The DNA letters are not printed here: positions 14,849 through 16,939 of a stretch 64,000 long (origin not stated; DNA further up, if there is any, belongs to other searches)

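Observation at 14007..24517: A roughly 10.5 kb single-strand operon coupling a Liv-type ABC importer to a TPP enzyme, an LLM oxidoreductase, an aryl-AMP ligase and an amidohydrolase-2: putative aromatic or organic acid uptake and activation pathway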

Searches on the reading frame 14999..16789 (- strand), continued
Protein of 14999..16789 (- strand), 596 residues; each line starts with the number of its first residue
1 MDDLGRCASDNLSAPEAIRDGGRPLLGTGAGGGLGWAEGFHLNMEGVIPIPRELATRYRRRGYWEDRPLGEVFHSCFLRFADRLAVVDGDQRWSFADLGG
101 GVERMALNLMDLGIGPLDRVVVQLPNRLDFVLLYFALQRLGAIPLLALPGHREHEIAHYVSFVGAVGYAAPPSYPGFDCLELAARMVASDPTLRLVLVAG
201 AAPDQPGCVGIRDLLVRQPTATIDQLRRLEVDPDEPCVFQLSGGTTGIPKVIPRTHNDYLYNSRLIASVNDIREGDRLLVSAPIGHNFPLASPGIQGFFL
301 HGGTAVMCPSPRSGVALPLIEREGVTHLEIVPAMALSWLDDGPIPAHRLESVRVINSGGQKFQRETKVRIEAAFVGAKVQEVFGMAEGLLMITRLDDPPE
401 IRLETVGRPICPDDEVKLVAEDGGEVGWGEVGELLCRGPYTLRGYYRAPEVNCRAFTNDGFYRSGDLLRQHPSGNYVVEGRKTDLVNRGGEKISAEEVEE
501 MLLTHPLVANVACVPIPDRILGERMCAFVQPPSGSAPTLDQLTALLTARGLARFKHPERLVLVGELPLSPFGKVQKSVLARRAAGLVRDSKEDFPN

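Call 21: find_related_loci(query=A1, collection=genome_contigs, flank=10000)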
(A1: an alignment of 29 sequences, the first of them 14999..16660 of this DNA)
Query A1 (553 aa) in genome_contigs; peptide patterns used: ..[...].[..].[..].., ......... (x = any residue, [..] = any of these).
598 stretches matched a pattern (row limit reached: there are more); 595 encode a relative of the query (tblastn E <= 1e-3); the best 80 are kept; 80 distinct loci.
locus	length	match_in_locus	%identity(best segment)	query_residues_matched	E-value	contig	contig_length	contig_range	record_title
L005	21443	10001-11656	74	1-552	0e+0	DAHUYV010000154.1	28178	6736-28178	MAG TPA_asm: Candidatus Dormiibacterota bacterium isolate clean275 k141_835456, whole genome shotgun sequence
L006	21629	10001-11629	72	1-543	0e+0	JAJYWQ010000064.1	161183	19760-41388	MAG: bacterium isolate FK3.bin129 NODE_102_length_161183_cov_13.431347, whole genome shotgun sequence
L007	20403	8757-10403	72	1-549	0e+0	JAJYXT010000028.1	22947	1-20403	MAG: bacterium isolate FK3.bin63 NODE_4388_length_22947_cov_9.148160, whole genome shotgun sequence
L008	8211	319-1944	57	1-544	0e+0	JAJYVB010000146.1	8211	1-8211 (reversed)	MAG: Deltaproteobacteria bacterium isolate FK1.bin62 NODE_9929_length_8211_cov_1.159203, whole genome shotgun sequence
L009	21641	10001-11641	58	1-548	0e+0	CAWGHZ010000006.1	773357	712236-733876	MAG: uncultured Alphaproteobacteria bacterium isolate MFD02416.bin.3.171 genome assembly, contig: contig_68282, whole ge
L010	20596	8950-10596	54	1-549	0e+0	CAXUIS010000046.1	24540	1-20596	MAG TPA_asm: uncultured Ktedonobacteraceae bacterium isolate public_SRR14722098_metawrap_bin.4 genome assembly, contig:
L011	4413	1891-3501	55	1-539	0e+0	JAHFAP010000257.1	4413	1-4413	MAG: Deltaproteobacteria bacterium isolate nzgw178 NODE_27076_length_4414_cov_6.654787, whole genome shotgun sequence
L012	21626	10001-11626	57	1-544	0e+0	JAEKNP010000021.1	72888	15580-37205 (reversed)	MAG: Candidatus Nephthysia bennettiae isolate SB9753_S6_5 NODE_89_length_72888_cov_21.811528, whole genome shotgun seque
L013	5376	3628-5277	58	1-550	0e+0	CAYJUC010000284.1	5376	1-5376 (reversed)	MAG TPA_asm: uncultured bacterium isolate ERP125453_co1_273 genome assembly, contig: NODE_20416_length_5376_cov_11.44333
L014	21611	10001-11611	55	1-539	0e+0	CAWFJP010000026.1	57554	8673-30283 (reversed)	MAG: uncultured delta proteobacterium isolate MFD02242.bin.2.64 genome assembly, contig: contig_86320, whole genome shot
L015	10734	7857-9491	55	1-547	0e+0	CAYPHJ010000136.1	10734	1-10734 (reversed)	MAG TPA_asm: uncultured Syntrophobacteraceae bacterium isolate SRP217488_co1_39 genome assembly, contig: NODE_4933_lengt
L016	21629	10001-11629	56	1-545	0e+0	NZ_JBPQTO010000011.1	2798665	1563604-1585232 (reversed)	Actinoplanes sp. URMC 104 contig_3, whole genome shotgun sequence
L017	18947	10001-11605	55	1-537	0e+0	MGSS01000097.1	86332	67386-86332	MAG: Deltaproteobacteria bacterium RIFCSPLOWO2_12_FULL_60_19 rifcsplowo2_12_scaffold_406, whole genome shotgun sequence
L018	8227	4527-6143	54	1-541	0e+0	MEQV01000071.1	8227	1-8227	MAG: Betaproteobacteria bacterium RIFCSPLOWO2_02_FULL_62_17 rifcsplowo2_02_scaffold_16451, whole genome shotgun sequence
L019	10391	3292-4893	54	1-536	0e+0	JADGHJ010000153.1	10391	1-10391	MAG: Chloroflexota bacterium isolate HOG27 NODE_4428_length_10391_cov_16.803245, whole genome shotgun sequence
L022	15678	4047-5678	52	1-546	0e+0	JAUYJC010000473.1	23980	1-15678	MAG: Deltaproteobacteria bacterium isolate C24_metabat.bin.121_sub C24_k141_520054, whole genome shotgun sequence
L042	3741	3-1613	52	10-548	0e+0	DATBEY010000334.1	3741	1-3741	MAG TPA_asm: Candidatus Binatia bacterium isolate SMAG_U3795 k141_1135275, whole genome shotgun sequence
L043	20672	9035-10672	49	1-548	4e-180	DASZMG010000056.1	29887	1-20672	MAG TPA_asm: Candidatus Acidiferrales bacterium isolate SMAG_U5885 k141_2550277, whole genome shotgun sequence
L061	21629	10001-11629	50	1-545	7e-176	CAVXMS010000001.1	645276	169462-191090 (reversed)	MAG: uncultured beta proteobacterium isolate MFD02832.bin.1.25 genome assembly, contig: contig_3787, whole genome shotgu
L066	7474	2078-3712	49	1-547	2e-175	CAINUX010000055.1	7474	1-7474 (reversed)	MAG: uncultured beta proteobacterium isolate Loclat_bin-05257 genome assembly, contig: bin-05257:055/292, whole genome s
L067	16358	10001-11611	50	3-541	2e-174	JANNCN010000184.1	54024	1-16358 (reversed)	MAG: Rhodoferax sp. isolate OTE_78_metabat_171 OTE_78_k141_2207000, whole genome shotgun sequence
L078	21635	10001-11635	51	1-548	4e-173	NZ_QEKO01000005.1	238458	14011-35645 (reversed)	Pusillimonas noertemannii strain DSM 10065 Ga0215686_105, whole genome shotgun sequence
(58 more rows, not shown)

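Call 33: search_protein_families(library=pfam, proteins=[L061:13687-14544:+, L067:12562-13599:-, L066:4605-5813:+, L067:8136-9038:-, L042:1701-2753:+, L014:7162-9036:-, L078:12550-13200:-, L078:6033-7463:-, L043:6667-8043:-, L022:13239-14237:+], max_evalue=0.00001)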
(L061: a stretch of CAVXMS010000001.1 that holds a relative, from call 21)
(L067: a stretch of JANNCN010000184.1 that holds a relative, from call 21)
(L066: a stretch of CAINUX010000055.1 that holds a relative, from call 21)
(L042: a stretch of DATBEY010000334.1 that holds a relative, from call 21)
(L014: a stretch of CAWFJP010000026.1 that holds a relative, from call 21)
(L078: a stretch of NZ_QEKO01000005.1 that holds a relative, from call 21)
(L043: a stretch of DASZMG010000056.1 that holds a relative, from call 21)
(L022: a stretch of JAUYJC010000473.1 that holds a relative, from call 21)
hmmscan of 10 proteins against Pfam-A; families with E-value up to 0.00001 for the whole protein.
L061:13687-14544:+ (285 aa): 2 families
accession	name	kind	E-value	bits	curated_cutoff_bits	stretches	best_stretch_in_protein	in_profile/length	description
PF00378.25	ECH_1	-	1e-56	192.6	27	1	29-284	2-249/251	Enoyl-CoA hydratase/isomerase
PF16113.10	ECH_2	-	2.8e-28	99.8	27.2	1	34-213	2-176/335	Enoyl-CoA hydratase/isomerase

L067:12562-13599:- (345 aa): 1 family
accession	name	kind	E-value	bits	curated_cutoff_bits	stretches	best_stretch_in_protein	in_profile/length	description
PF03401.19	TctC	-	3.6e-67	227.2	27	1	64-337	1-273/274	Tripartite tricarboxylate transporter family receptor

L066:4605-5813:+ (402 aa): 3 families
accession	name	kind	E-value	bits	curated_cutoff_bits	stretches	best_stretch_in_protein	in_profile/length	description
PF00108.29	Thiolase_N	-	3.8e-79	266.2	26.4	1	7-269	4-259/260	Thiolase, N-terminal domain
PF02803.24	Thiolase_C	-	1.2e-42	144.8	27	1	277-401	1-123/123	Thiolase, C-terminal domain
PF22691.2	Thiolase_C_1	-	5e-08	33.2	28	0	347-396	83-131/144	Thiolase C-terminal domain-like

L067:8136-9038:- (300 aa): 2 families
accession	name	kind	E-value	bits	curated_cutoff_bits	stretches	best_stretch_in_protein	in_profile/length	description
PF03466.25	LysR_substrate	-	5.9e-32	111.2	28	1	87-293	2-207/209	LysR substrate binding domain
PF00126.33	HTH_1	-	5e-21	74.9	26.6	1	3-62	1-60/60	Bacterial regulatory helix-turn-helix protein, lysR family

L042:1701-2753:+ (350 aa): 3 families
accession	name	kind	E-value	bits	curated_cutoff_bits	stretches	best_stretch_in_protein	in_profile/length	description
PF09084.16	NMT1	-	2.4e-14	54.2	20.5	1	70-268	9-209/216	NMT1/THI5 like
PF13379.11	NMT1_2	-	8.3e-11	42.6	24.7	1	70-273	23-242/252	NMT1-like family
PF16868.10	NMT1_3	-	7.3e-06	26.2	27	0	121-213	78-170/289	NMT1-like family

L014:7162-9036:- (624 aa): 2 families
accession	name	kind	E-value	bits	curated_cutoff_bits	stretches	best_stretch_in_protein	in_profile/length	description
PF02129.25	Peptidase_S15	-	3.6e-43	148.6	23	1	81-356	1-257/262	X-Pro dipeptidyl-peptidase (S15 family)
PF08530.16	PepX_C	-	2.6e-36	126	22.5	1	384-598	1-216/217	X-Pro dipeptidyl-peptidase C-terminal non-catalytic domain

L078:12550-13200:- (216 aa): 1 family
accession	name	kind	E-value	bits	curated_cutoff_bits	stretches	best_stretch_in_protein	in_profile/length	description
PF00440.29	TetR_N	-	1.7e-10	40.9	24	1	31-72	3-44/47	Bacterial regulatory proteins, tetR family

L078:6033-7463:- (476 aa): 1 family
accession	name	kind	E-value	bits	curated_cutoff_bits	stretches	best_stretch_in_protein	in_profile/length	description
PF06808.19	DctM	-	3.7e-87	293.3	23.8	1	55-467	2-413/413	Tripartite ATP-independent periplasmic transporter, DctM component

L043:6667-8043:- (458 aa): 2 families
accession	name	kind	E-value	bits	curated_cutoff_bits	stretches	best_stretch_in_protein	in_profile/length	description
PF07690.21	MFS_1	-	9.8e-45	153.4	33.4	2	38-368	2-306/347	Major Facilitator Superfamily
PF00083.30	Sugar_tr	-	5.2e-42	144.7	22.3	1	68-457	47-449/452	Sugar (and other) transporter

L022:13239-14237:+ (332 aa): 1 family
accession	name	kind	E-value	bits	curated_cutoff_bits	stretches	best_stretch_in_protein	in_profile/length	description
PF01557.24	FAA_hydrolase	-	9.3e-52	176.2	23.9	1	99-330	2-214/214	Fumarylacetoacetate (FAA) hydrolase C-terminal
